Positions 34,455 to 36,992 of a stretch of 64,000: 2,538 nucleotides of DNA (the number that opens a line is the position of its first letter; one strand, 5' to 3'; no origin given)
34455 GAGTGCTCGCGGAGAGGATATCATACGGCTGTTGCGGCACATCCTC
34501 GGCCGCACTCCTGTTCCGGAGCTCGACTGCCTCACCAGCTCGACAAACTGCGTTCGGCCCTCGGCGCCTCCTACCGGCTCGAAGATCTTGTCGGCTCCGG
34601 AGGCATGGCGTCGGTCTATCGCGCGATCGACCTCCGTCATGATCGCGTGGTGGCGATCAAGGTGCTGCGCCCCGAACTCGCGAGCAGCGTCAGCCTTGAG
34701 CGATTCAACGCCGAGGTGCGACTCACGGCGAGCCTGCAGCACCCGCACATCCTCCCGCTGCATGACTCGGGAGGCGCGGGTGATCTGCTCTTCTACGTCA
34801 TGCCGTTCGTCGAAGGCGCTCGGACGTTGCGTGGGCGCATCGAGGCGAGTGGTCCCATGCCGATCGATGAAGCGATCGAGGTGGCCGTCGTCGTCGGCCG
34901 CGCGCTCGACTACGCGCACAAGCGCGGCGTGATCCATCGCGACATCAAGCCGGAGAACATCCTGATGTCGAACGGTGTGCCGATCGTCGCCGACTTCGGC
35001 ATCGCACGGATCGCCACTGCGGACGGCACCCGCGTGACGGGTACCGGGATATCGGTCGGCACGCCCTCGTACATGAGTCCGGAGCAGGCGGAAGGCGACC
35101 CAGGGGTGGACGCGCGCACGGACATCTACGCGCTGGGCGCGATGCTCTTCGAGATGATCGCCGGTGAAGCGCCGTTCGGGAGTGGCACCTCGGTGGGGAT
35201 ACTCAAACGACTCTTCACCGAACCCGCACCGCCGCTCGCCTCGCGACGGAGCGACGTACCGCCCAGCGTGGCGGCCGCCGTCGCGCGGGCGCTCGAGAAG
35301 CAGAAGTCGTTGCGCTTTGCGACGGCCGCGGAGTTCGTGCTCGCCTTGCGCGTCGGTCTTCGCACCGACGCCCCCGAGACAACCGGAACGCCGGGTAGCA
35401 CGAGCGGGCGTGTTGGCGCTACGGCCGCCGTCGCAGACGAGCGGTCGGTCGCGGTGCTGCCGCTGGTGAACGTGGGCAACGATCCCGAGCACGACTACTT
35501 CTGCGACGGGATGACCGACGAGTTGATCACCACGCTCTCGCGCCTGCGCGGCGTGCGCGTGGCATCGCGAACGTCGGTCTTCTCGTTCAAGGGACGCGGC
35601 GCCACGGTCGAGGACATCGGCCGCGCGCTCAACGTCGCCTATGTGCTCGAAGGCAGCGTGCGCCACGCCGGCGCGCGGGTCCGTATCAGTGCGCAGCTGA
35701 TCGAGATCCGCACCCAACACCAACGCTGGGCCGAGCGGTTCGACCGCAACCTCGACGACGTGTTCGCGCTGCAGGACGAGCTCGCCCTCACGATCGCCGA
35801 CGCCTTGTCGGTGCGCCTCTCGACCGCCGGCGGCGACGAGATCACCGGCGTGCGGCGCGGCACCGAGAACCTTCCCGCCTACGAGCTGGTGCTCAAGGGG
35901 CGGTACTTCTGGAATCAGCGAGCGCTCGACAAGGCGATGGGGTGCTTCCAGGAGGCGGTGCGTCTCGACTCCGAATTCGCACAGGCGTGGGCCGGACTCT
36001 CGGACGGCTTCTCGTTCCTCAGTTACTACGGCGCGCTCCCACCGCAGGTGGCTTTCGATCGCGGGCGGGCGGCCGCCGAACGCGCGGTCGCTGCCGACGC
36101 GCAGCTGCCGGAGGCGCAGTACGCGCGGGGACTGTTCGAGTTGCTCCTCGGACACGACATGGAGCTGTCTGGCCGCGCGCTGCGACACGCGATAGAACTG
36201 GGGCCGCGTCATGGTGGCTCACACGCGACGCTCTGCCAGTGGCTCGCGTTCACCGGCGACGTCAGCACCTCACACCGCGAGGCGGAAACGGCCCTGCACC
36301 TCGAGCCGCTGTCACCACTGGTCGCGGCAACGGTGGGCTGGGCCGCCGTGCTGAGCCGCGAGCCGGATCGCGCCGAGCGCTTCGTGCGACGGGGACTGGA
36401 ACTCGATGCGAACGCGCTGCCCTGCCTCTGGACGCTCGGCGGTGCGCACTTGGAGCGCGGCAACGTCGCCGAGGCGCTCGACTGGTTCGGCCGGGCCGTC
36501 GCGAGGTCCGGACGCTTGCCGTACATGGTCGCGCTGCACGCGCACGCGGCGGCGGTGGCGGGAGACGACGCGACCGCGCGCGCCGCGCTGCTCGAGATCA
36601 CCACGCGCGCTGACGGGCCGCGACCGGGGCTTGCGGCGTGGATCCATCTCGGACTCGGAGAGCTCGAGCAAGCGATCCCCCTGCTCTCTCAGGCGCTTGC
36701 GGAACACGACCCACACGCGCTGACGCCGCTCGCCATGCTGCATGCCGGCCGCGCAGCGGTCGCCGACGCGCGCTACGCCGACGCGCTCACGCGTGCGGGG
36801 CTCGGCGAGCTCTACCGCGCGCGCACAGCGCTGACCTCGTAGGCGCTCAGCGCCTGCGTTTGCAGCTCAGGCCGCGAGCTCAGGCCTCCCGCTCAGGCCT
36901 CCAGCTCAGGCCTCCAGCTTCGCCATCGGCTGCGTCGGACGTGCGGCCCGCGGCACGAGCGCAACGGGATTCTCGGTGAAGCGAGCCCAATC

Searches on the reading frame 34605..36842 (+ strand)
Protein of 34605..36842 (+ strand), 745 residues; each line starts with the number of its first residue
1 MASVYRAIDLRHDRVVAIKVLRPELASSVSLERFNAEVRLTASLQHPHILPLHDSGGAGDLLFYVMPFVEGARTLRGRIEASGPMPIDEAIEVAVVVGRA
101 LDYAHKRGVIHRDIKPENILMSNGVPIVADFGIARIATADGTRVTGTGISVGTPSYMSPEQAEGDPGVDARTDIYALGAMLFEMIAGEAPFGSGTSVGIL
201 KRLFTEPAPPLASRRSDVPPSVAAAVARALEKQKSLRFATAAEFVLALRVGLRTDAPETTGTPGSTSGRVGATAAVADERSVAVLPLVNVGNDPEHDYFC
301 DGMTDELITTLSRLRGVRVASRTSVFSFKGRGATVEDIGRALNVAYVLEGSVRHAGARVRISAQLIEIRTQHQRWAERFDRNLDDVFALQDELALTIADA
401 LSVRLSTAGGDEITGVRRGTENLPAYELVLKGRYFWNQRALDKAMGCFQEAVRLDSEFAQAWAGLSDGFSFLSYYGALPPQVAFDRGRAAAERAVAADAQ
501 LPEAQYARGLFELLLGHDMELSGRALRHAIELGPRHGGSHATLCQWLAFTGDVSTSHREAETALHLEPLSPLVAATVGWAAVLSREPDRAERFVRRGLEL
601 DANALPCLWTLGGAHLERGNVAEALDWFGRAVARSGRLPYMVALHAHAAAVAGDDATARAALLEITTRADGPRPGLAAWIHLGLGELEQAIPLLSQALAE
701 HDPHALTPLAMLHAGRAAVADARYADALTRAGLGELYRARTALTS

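Call 7: search_protein_families(library=pfam, proteins=[window:34605-36842:+], max_evalue=0.001)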
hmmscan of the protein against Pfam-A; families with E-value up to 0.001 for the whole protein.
window:34605-36842:+ (745 aa): 7 families
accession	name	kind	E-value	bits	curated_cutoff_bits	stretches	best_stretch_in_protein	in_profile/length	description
PF00069.31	Pkinase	-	2.5e-38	132.4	31.7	1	2-198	13-204/263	Protein kinase domain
PF07714.23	PK_Tyr_Ser-Thr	-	1.6e-21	77.2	23.1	1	11-207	26-221/258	Protein tyrosine and serine/threonine kinase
PF07719.23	TPR_2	-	2e-10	40.4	27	0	608-633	4-29/34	Tetratricopeptide repeat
PF00515.34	TPR_1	-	2.8e-06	27.4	27.8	0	430-457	6-33/34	Tetratricopeptide repeat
PF13414.12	TPR_11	-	2.6e-05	24.2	26.8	0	441-465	10-34/42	TPR repeat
PF13181.12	TPR_8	-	0.00047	20.6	25.7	0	429-457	5-33/34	Tetratricopeptide repeat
PF13432.12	TPR_16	-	0.0006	20.7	32.7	0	677-732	3-54/65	Tetratricopeptide repeat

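Call 85: search_protein_families(library=padloc, proteins=[window:34605-36842:+], max_evalue=0.01)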
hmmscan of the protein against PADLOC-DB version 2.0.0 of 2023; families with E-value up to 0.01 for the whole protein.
window:34605-36842:+ (745 aa): 33 families (the best 25 are shown)
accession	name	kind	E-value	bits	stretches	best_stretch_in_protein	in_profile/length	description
PDLC04053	PD-T4-6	-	6.7e-77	257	1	1-266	22-286/311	-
PDLC04042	PD-T4-6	-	6.8e-77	257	1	1-255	22-276/292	-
PDLC04061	PD-T4-6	-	1.3e-76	257.1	1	1-279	29-315/510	-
PDLC04043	PD-T4-6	-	1.6e-72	243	1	1-267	28-292/452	-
PDLC04060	PD-T4-6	-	1.1e-67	227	1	1-248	21-266/486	-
PDLC04041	PD-T4-6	-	1e-65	220.7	1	2-294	42-322/443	-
PDLC04054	PD-T4-6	-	3.7e-64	215.3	1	1-273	23-298/347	-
PDLC04052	PD-T4-6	-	4e-64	215.6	1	1-272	22-300/496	-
PDLC04039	PD-T4-6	-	2.2e-63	212.9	1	1-250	27-274/458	-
PDLC04040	PD-T4-6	-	6.3e-59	198.1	1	1-260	7-274/547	-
PDLC04047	PD-T4-6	-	4.6e-57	191.6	1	1-254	23-275/327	-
PDLC04057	PD-T4-6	-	5.8e-56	188.4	1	1-257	21-276/443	-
PDLC04048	PD-T4-6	-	1.1e-54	184.1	1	1-253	23-274/354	-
PDLC04138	mad6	-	6e-53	178.7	1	2-247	65-309/659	mads_6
PDLC04064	PD-T4-6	-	3.3e-46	156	1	1-245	33-274/369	-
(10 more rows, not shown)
